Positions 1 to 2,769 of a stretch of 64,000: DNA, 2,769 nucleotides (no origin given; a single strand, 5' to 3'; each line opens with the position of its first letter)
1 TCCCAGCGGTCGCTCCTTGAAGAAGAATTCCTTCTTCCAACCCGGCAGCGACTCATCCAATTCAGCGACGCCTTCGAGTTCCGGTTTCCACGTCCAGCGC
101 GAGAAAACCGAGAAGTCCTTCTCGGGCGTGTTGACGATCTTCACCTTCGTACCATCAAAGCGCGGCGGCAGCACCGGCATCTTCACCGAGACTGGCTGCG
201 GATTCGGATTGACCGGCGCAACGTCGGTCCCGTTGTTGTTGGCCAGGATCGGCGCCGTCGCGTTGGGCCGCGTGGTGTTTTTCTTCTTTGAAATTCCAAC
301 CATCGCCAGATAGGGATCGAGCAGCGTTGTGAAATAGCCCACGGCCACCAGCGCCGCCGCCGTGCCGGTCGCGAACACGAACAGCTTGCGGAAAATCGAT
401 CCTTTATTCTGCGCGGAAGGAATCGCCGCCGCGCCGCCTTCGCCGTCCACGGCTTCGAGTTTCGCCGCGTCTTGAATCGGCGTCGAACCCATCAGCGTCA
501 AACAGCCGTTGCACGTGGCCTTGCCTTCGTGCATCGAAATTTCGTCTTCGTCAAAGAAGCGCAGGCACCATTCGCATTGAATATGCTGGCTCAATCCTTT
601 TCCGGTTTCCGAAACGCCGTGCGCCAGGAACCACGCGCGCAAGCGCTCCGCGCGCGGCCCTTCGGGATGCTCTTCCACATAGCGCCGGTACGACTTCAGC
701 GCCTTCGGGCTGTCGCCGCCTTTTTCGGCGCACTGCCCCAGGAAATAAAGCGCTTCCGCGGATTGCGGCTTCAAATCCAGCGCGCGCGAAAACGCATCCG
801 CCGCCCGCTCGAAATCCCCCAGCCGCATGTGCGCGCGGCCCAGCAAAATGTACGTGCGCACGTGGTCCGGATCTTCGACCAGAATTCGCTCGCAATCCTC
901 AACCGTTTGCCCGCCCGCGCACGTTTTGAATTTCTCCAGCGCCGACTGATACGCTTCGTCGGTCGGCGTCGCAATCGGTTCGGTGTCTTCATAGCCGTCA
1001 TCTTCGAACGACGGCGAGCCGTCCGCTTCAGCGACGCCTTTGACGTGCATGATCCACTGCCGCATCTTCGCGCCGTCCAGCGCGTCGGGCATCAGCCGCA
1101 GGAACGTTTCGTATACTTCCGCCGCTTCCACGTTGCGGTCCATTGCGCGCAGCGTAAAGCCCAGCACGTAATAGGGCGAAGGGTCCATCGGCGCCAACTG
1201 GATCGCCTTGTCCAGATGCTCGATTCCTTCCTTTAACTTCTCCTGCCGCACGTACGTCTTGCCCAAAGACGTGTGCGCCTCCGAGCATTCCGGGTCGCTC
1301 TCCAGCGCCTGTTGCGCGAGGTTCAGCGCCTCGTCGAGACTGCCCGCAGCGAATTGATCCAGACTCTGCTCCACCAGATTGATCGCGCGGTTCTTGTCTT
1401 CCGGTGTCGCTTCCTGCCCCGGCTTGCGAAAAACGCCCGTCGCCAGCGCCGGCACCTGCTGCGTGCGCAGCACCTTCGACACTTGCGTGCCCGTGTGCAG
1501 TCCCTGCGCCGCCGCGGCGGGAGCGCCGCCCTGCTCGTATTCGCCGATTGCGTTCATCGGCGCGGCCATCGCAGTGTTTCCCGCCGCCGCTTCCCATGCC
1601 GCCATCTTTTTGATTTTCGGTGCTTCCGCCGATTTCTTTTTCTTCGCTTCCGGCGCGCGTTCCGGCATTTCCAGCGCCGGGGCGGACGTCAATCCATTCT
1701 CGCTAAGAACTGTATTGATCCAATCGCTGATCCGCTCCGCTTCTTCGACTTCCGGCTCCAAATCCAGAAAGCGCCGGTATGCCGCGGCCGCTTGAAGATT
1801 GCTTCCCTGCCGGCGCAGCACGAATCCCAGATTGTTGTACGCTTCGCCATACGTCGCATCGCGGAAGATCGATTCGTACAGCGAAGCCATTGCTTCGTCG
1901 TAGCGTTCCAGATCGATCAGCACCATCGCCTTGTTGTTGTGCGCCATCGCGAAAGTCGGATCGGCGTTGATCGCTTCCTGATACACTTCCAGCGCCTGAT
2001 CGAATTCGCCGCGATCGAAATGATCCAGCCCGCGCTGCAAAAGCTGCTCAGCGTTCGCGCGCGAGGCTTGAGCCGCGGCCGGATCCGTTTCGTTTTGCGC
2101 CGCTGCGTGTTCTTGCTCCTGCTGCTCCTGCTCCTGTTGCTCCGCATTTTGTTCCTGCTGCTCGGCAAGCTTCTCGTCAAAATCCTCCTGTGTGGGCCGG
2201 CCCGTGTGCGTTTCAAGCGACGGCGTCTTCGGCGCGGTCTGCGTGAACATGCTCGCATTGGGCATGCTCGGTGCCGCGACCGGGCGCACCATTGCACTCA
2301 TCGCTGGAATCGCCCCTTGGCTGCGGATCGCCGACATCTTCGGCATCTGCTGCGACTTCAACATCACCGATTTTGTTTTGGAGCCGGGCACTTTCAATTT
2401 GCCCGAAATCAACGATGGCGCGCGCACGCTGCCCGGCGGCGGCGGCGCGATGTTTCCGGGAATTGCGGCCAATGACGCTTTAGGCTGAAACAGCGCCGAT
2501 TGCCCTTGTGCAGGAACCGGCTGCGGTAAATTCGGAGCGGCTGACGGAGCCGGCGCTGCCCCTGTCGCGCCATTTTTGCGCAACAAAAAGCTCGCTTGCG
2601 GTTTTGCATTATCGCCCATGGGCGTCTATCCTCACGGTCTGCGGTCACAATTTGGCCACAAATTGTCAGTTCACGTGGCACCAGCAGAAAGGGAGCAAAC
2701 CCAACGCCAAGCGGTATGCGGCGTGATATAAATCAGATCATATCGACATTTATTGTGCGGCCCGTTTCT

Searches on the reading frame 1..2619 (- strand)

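Call 63: search_protein_families(library=pfam, proteins=[window:1-2619:-], max_evalue=0.00001)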
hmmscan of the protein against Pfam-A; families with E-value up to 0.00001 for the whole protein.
window:1-2619:- (873 aa): 19 families
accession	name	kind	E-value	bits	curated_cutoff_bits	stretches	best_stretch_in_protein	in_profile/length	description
PF07719.23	TPR_2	-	3.5e-39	130.1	27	1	588-619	2-33/34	Tetratricopeptide repeat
PF00515.34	TPR_1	-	6.4e-35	118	27.8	0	588-619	2-33/34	Tetratricopeptide repeat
PF13432.12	TPR_16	-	1.2e-34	118.8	32.7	3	592-655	2-65/65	Tetratricopeptide repeat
PF13414.12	TPR_11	-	1.8e-31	107.9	26.8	1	197-231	1-35/42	TPR repeat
PF13181.12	TPR_8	-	3.3e-28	95.9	25.7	0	588-619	2-33/34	Tetratricopeptide repeat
PF14559.12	TPR_19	-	1.5e-24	86.6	25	2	601-663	5-67/68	Tetratricopeptide repeat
PF13431.12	TPR_17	-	1.1e-23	81.9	24.4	0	213-244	2-33/34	Tetratricopeptide repeat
PF13428.12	TPR_14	-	8.9e-22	75.8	23.5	1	588-629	2-43/44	Tetratricopeptide repeat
PF13424.12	TPR_12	-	4.4e-20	72.1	30.1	0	577-618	34-76/77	Tetratricopeptide repeat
PF12895.13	ANAPC3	-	5.1e-20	72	27.2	0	182-247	16-79/82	Anaphase-promoting complex, cyclosome, subunit 3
PF13371.12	TPR_9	-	2.5e-18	66.3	35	1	572-623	14-65/73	Tetratricopeptide repeat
PF13174.12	TPR_6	-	4.5e-14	52.5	26.3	0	622-653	1-32/33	Tetratricopeptide repeat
PF13176.12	TPR_7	-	6.6e-14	51.2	27.9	0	590-619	2-31/36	Tetratricopeptide repeat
PF23914.1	TPR_CcmH_CycH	-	2.6e-11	44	42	1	580-636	43-99/158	Cytochrome c-type biogenesis protein H TPR domain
PF25063.1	ARM_TT21_C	-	8.2e-10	39.3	35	0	424-513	107-197/209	Tetratricopeptide repeat protein 21 C-terminal ARM domain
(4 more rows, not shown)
